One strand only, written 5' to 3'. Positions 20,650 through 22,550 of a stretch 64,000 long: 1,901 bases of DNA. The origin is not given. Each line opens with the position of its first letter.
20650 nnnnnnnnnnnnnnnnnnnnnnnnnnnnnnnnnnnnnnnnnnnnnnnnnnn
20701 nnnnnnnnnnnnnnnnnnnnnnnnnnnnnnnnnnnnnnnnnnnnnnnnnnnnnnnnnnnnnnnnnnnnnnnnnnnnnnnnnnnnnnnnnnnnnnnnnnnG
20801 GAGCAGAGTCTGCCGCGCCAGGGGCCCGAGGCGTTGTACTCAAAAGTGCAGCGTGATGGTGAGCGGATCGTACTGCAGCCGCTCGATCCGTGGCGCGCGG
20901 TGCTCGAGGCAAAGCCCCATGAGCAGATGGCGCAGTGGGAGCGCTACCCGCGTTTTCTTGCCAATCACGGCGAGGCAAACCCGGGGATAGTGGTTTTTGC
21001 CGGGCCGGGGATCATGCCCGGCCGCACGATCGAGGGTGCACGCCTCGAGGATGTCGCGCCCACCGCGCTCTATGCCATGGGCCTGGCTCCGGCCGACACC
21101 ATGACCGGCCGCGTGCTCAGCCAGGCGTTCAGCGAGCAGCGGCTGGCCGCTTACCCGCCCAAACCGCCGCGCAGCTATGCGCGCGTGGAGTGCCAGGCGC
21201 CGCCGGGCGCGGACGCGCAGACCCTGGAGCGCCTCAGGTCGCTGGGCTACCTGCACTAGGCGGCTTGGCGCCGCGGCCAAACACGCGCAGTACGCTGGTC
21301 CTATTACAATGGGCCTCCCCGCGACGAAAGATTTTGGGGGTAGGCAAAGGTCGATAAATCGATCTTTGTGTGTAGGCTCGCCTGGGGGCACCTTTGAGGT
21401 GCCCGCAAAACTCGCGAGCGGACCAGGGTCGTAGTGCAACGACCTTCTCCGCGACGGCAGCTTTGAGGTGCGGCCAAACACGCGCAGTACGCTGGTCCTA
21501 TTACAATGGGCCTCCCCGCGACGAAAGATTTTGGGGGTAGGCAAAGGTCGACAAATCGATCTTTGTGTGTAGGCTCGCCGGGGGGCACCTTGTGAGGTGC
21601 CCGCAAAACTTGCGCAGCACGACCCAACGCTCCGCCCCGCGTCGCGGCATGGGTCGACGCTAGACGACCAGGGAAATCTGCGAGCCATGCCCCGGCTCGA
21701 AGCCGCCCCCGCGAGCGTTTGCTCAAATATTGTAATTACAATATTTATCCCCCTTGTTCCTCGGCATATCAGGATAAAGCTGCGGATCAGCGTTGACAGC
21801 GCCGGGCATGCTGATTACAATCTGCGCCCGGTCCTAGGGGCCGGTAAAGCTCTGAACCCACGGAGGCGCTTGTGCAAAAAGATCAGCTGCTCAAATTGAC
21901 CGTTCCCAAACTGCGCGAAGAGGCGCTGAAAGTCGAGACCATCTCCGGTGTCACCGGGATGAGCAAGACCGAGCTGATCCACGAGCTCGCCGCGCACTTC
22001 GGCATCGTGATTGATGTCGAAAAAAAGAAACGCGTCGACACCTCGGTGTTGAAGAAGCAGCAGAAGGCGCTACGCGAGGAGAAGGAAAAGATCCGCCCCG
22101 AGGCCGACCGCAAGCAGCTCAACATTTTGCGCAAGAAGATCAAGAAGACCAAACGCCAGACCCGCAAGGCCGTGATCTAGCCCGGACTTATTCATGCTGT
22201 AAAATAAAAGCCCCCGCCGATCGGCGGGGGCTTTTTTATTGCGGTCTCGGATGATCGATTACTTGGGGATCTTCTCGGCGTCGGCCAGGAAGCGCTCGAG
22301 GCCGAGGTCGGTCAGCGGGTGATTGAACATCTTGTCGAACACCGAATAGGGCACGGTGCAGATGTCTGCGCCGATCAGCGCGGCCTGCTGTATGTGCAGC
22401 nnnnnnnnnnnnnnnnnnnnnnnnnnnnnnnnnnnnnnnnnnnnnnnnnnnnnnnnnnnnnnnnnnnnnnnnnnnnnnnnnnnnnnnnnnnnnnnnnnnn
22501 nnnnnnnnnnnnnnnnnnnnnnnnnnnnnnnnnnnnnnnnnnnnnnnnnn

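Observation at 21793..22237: Self-contained transcription unit for a small Rho-N/SAP-like protein with a histone-H1-like Lys-rich tail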

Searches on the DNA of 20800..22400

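Call 36: search_rna_families(source=window, start=20800, end=22400, threshold=evalue, max_evalue=1)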
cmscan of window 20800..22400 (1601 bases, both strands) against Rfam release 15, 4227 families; matches with E-value up to 1: 24.
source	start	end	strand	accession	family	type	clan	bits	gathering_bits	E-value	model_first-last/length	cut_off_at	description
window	22049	22252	+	RF02225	sX6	Gene; sRNA;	-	26.3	40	0.0002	1-342/342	no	Proteobacterial sRNA sX6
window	22188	22255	-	RF02621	BSnc120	Gene; sRNA;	-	25.7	114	0.0037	1-88/88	no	Brucella sRNA 120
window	22119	22239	+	RF00514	His_leader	Cis-reg; leader;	-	25.5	49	0.14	1-126/126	no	Histidine operon leader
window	22161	22240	+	RF00506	Thr_leader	Cis-reg; leader;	-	25.4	55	0.042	1-118/118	no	Threonine operon leader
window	22189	22241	+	RF02838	Ref55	Gene; sRNA;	-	25.2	43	0.78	1-54/54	no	Enterococcus sRNA 55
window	22201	22254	-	RF00506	Thr_leader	Cis-reg; leader;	-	24.7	55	0.06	1-118/118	no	Threonine operon leader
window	22167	22236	+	RF02790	sodF_sRNA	Gene; sRNA;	-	24.6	46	0.32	1-90/90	no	sodF sRNA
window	22189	22239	+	RF02399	NsiR1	Gene; sRNA;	-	24.2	39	0.043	1-60/60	no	Nitrogen stress-induced RNA 1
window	22166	22237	+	RF00512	Leu_leader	Cis-reg; leader;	-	23.7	50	0.038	1-148/148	no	Leucine operon leader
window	22201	22240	+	RF01025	mir-934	Gene; miRNA;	-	23.7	80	0.09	1-83/83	no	mir-934 microRNA precursor family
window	22201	22240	-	RF01025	mir-934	Gene; miRNA;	-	23.7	80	0.093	1-83/83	no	mir-934 microRNA precursor family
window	22173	22247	+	RF00519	suhB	Gene; sRNA;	CL00108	23.5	41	0.038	1-77/77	no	Makes More Granules Regulator RNA (mmgR)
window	22186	22238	+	RF02270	nse_sRNA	Gene;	-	22.8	75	0.38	1-73/73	no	Neisseria sigma-E sRNA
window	22171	22240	+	RF01772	rnk_pseudo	Cis-reg; leader;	-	22.7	55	0.45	1-108/108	no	Pseudomonas rnk leader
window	22201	22325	-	RF00514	His_leader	Cis-reg; leader;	-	22.6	49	0.58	1-126/126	no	Histidine operon leader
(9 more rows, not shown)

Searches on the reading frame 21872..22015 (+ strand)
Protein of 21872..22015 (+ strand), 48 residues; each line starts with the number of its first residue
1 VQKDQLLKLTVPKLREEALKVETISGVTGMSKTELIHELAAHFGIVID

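Call 76: search_solved_structures(query=A5, max_evalue=1, show_alignments=0)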
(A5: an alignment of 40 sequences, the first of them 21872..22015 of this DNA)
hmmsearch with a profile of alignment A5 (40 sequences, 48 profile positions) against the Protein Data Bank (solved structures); distinct sequences matched with E-value up to 1: 20.
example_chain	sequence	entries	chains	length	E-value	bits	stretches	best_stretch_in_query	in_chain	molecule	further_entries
1jjr_A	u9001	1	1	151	2.6e-06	30.1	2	5-43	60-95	THYROID AUTOANTIGEN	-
7oqh_A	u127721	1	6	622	0.0016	21.3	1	6-42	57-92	Transcription termination factor Rho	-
1dd4_C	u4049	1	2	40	0.014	18.2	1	5-29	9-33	50S RIBOSOMAL PROTEIN L7/L12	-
1dd3_A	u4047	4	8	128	0.023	17.5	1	5-29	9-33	50S RIBOSOMAL PROTEIN L7/L12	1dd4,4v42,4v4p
1dd3_C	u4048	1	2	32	0.026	17.4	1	5-27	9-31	50S RIBOSOMAL PROTEIN L7/L12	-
1exe_A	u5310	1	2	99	0.14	15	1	30-46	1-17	TRANSCRIPTION FACTOR 1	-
6o8q_A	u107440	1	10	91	0.16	14.8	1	29-44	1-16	DNA-binding protein HU-alpha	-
1zav_U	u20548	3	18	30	0.18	14.7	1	5-23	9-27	50S ribosomal protein L7/L12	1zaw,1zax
6n2l_A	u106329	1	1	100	0.31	13.9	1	28-45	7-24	Histone family protein DNA-binding protein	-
1hue_A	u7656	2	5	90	0.31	13.9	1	30-47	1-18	HU PROTEIN | PROTEIN HU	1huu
3rhi_A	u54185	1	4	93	0.45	13.4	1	29-47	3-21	DNA-binding protein HU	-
4yey_A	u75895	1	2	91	0.46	13.4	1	29-44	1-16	DNA-binding protein HU-alpha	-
1jeq_A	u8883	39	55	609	0.52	13.2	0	5-43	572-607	KU70 | X-ray repair cross-complementing protein 6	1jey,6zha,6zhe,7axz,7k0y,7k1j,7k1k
7sgl_B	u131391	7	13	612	0.53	13.2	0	5-43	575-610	X-ray repair cross-complementing protein 6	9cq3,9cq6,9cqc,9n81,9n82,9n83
7zt6_A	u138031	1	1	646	0.58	13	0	5-43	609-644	X-ray repair cross-complementing protein 6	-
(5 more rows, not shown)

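Call 79: predict_structure(alignment_id=A5)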
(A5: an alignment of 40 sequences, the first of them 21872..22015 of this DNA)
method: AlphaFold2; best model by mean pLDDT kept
length: 48 residues; sequences in the alignment: 40
mean_pLDDT: 84.4   pTM: 0.61
mean pLDDT of the five models: 84.4, 83.2, 83.1, 80.6, 80.3
residues with pLDDT >= 90: 1; 70-90: 44; 50-70: 3; < 50: 0
segments of 3 or more residues with pLDDT < 50: none
pLDDT, mean of each block of 10 residues (from residue 1): 80 89 85 88 78
secondary structure, 60 per line:
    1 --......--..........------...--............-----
elements in order: H3-8 H11-20 H32-43

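Call 81: fold_search(model_id=the predicted structure, library=pdb)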
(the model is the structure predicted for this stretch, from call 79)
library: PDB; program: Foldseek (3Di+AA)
matches with E <= 10: 57; with E <= 0.001: 0
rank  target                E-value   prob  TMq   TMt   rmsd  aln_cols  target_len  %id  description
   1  9ff7_A                5.8e-01  0.92  0.74  0.10   2.2        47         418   19  Structure of the BMOE-crosslinked transcription termination factor Rho in the presence of ppGpp; S84C/M405C double mut (released 2025-04-09)
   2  8aa9_A                7.2e-01  0.38  0.48  0.17   5.8        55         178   18  Crystal structure of the Rpa1 AROD-OB-1 domains (released 2023-05-03)
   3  8q3n_A                8.2e-01  0.75  0.69  0.10   2.5        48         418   19  Bacterial transcription termination factor Rho + ADP (released 2023-09-27)
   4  1a8v_B                1.1e+00  0.90  0.78  0.35   1.3        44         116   16  STRUCTURE OF THE RNA-BINDING DOMAIN OF THE RHO TRANSCRIPTION TERMINATOR (released 1999-05-04)
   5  8aa9_B                1.3e+00  0.25  0.48  0.17   5.8        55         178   18  Crystal structure of the Rpa1 AROD-OB-1 domains (released 2023-05-03)
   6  1pv4_A                2.0e+00  0.60  0.75  0.10   3.7        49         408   18  X-ray crystal structure of the Rho transcription termination factor in complex with single stranded DNA (released 2003-07-22)
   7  5jji_C                2.3e+00  0.60  0.74  0.10   2.2        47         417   19  Rho transcription termination factor bound to rU7 and 6 ADP-BeF3 molecules (released 2016-11-16)
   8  9a6y_A                2.8e+00  0.16  0.46  0.16   4.9        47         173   15  Integrative model of RPOE-RPOC by crosslinking MS and deep learning (released 2024-09-18)
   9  6wa8_B                3.2e+00  0.60  0.77  0.10   1.2        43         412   16  Crystal structure of the E. coli transcription termination factor Rho (released 2020-09-16)
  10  8c5z_A                3.2e+00  0.13  0.45  0.09   5.9        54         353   18  RPA tetrameric supercomplex with AROD-OB-1 (released 2023-05-10)
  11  3g1z_A                3.4e+00  0.44  0.62  0.11   1.7        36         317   22  Structure of IDP01693/yjeA, a potential t-RNA synthetase from Salmonella typhimurium (released 2009-03-10)
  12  5jjl_C                3.4e+00  0.30  0.67  0.09   2.5        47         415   19  Rho transcription termination factor bound to rU8 and 5 ADP-BeF3 molecules (released 2016-11-16)
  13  1h1j_MODEL_1_S        3.4e+00  0.25  0.54  0.58   2.3        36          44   30  The SAP domain is a DNA-Binding Domain Capable of Binding S/MAR DNA (released 2002-08-08)
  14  6duq_A                3.9e+00  0.30  0.67  0.09   2.7        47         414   19  Structure of a Rho-NusG KOW domain complex (released 2018-09-05)
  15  8ptg_A                3.9e+00  0.25  0.66  0.10   2.2        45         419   20  Structure of the transcription termination factor Rho bound to RNA at the PBS and SBS (released 2024-04-17)
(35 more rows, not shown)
